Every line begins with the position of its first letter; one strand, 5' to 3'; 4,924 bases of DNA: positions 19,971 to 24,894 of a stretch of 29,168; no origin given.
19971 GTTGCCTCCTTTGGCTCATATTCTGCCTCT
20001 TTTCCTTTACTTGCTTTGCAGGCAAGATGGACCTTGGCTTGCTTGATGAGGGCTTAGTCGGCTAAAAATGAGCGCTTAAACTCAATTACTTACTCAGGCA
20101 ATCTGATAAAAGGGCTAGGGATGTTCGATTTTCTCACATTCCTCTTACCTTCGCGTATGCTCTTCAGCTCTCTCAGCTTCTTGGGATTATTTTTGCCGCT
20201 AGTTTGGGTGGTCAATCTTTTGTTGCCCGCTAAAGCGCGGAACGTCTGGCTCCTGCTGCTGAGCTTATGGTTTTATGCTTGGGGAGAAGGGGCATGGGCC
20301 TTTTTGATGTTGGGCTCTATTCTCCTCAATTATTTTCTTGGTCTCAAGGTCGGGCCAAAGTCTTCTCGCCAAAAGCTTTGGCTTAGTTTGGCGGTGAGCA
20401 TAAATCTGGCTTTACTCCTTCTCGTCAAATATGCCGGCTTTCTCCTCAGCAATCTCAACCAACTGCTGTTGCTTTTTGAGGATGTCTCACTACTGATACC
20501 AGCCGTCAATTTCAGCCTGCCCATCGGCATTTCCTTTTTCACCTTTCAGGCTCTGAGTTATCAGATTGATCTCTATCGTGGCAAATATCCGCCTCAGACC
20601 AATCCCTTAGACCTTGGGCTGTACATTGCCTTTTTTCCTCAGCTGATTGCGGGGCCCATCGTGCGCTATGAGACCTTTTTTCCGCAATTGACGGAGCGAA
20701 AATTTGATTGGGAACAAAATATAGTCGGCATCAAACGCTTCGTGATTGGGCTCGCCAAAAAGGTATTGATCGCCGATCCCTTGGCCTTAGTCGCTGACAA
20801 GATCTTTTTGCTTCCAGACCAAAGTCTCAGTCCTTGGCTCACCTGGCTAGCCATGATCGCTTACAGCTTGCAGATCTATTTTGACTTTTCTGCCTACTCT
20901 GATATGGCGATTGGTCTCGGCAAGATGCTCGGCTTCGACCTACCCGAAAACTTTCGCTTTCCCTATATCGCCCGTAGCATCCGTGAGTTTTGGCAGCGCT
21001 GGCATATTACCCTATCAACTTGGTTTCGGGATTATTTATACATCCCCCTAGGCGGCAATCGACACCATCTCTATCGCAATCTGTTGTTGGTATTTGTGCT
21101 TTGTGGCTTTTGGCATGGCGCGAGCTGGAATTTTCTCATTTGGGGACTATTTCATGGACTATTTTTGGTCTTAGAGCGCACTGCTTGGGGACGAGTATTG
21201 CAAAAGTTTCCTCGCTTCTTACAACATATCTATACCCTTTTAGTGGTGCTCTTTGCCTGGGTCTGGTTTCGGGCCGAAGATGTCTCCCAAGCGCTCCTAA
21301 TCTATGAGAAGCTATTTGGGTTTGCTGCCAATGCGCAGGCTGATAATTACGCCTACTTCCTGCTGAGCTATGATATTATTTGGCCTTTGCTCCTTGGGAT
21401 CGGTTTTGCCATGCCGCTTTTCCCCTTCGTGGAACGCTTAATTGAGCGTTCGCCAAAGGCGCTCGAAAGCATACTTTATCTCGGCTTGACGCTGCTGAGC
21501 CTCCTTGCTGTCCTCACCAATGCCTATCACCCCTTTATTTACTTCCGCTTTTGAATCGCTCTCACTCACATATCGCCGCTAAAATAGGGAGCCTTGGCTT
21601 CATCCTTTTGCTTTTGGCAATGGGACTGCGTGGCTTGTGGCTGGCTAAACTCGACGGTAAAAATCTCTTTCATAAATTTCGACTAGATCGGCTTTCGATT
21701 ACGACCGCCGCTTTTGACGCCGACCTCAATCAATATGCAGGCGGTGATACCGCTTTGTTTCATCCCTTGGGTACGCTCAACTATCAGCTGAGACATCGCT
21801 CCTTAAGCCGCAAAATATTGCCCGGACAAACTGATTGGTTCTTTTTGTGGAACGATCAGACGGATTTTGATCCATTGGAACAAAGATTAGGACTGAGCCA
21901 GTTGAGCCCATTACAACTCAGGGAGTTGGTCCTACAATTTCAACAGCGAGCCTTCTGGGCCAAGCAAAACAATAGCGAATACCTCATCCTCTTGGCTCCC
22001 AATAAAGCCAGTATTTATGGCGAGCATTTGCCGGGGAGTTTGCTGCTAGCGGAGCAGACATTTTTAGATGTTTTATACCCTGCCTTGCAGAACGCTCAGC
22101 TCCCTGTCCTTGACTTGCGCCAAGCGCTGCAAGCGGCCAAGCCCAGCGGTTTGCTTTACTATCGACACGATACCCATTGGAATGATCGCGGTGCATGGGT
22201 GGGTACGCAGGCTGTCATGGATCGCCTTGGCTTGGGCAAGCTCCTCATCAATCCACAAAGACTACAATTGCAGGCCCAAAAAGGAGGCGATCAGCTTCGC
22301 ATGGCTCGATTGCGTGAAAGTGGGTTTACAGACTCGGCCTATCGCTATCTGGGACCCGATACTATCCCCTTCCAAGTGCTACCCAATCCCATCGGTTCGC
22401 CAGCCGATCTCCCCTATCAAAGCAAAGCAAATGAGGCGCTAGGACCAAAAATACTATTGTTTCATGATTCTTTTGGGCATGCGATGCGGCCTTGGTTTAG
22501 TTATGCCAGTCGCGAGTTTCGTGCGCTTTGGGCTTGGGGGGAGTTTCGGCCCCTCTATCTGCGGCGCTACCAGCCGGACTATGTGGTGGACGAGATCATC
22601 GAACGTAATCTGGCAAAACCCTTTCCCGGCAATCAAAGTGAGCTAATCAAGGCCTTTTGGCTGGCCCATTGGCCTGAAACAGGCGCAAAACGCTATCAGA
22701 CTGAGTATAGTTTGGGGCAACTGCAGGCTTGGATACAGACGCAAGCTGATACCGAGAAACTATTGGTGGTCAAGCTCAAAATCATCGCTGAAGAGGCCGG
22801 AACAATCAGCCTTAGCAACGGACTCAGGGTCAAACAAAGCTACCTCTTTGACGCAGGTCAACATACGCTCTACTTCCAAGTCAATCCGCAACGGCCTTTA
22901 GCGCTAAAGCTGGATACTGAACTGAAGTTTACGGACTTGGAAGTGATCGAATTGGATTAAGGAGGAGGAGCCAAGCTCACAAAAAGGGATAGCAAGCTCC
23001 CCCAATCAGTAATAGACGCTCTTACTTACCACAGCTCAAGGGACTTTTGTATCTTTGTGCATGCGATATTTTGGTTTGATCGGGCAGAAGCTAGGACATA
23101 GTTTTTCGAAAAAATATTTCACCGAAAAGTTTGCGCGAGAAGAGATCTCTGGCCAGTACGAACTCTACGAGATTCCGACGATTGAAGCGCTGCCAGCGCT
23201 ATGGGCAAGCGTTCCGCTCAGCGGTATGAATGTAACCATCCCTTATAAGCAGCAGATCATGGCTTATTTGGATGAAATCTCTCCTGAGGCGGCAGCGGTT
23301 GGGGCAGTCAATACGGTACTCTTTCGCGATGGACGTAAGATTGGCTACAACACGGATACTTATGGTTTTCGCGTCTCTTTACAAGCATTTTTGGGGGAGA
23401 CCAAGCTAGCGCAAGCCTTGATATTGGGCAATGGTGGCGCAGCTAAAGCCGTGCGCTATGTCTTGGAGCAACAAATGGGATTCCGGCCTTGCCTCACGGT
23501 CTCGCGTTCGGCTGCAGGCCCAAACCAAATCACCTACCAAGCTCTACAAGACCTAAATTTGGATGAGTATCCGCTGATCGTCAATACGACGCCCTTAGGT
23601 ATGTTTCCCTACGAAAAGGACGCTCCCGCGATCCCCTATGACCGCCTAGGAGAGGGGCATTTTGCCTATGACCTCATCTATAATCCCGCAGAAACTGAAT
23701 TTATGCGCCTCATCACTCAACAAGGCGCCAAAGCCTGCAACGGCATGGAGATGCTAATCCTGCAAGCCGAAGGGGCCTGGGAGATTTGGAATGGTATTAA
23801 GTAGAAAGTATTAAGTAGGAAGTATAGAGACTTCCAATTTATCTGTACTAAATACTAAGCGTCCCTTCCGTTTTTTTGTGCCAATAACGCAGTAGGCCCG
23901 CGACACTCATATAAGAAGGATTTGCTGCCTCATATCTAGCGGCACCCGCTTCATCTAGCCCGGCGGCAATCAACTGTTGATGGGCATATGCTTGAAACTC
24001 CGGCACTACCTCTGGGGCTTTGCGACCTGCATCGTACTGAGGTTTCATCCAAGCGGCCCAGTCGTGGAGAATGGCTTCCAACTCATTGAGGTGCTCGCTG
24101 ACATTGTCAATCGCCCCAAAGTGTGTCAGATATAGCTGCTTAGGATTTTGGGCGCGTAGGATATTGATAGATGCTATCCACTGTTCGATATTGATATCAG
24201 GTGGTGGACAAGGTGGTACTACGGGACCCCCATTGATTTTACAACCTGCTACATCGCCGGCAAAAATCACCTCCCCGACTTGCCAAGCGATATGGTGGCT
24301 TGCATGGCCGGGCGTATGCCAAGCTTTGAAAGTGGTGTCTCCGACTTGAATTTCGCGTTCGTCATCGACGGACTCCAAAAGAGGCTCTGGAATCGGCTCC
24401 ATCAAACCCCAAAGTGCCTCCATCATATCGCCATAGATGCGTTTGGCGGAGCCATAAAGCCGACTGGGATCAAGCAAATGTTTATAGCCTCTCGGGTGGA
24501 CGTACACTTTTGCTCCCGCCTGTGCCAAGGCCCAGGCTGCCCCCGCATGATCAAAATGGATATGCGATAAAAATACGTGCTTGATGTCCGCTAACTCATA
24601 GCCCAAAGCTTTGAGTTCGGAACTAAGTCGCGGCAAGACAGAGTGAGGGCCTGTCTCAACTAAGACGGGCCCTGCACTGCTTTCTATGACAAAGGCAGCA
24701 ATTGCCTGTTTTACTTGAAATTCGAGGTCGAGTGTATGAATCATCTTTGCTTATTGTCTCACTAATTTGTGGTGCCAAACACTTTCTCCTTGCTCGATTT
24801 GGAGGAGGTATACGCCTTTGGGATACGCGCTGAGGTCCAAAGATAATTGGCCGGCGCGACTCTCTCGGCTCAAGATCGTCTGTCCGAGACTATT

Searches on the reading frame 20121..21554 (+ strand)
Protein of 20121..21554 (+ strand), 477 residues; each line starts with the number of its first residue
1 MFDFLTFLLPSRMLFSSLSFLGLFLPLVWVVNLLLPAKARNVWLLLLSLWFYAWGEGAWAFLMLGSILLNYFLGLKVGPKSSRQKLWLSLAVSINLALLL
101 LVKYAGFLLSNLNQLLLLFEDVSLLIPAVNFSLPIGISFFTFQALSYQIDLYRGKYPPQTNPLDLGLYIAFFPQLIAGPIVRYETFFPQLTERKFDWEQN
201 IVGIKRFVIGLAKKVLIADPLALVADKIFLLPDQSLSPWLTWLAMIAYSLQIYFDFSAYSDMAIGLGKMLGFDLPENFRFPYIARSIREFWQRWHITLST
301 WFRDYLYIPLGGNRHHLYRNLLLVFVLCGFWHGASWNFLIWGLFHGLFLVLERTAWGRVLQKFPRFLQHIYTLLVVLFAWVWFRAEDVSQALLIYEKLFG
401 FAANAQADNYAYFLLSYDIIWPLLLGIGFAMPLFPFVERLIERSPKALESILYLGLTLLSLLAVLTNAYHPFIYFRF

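Call 21: search_protein_families(library=pfam, proteins=[window:20121-21554:+], max_evalue=0.001)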
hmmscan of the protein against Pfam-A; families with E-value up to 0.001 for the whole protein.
window:20121-21554:+ (477 aa): 1 family
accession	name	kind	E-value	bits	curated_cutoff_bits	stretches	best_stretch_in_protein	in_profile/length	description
PF03062.24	MBOAT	-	1.8e-33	116.7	27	1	163-383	82-325/337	MBOAT, membrane-bound O-acyltransferase family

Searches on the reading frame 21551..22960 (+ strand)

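Call 21: search_protein_families(library=pfam, proteins=[window:21551-22960:+], max_evalue=0.001)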
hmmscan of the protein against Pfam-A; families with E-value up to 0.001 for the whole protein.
window:21551-22960:+ (469 aa): 1 family
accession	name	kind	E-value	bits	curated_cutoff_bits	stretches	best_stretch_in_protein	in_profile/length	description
PF16822.11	ALGX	-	3.8e-17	63.3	26.5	1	90-255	2-159/268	SGNH hydrolase-like domain, acetyltransferase AlgX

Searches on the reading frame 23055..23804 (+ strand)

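Call 21: search_protein_families(library=pfam, proteins=[window:23055-23804:+], max_evalue=0.001)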
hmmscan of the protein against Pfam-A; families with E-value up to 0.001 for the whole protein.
window:23055-23804:+ (249 aa): 1 family
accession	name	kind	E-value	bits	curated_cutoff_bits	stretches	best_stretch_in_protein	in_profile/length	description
PF08501.16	Shikimate_dh_N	-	7.1e-20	71.5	27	1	8-88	1-83/83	Shikimate dehydrogenase substrate binding domain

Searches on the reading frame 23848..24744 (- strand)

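Call 21: search_protein_families(library=pfam, proteins=[window:23848-24744:-], max_evalue=0.001)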
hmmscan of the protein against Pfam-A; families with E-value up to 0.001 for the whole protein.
window:23848-24744:- (298 aa): 2 families
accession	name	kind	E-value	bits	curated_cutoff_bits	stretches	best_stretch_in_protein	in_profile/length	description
PF00753.33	Lactamase_B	-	1.6e-26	93.9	22.7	1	16-208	7-196/196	Metallo-beta-lactamase superfamily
PF12706.13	Lactamase_B_2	-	1e-05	25.7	27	1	27-166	3-144/200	Beta-lactamase superfamily domain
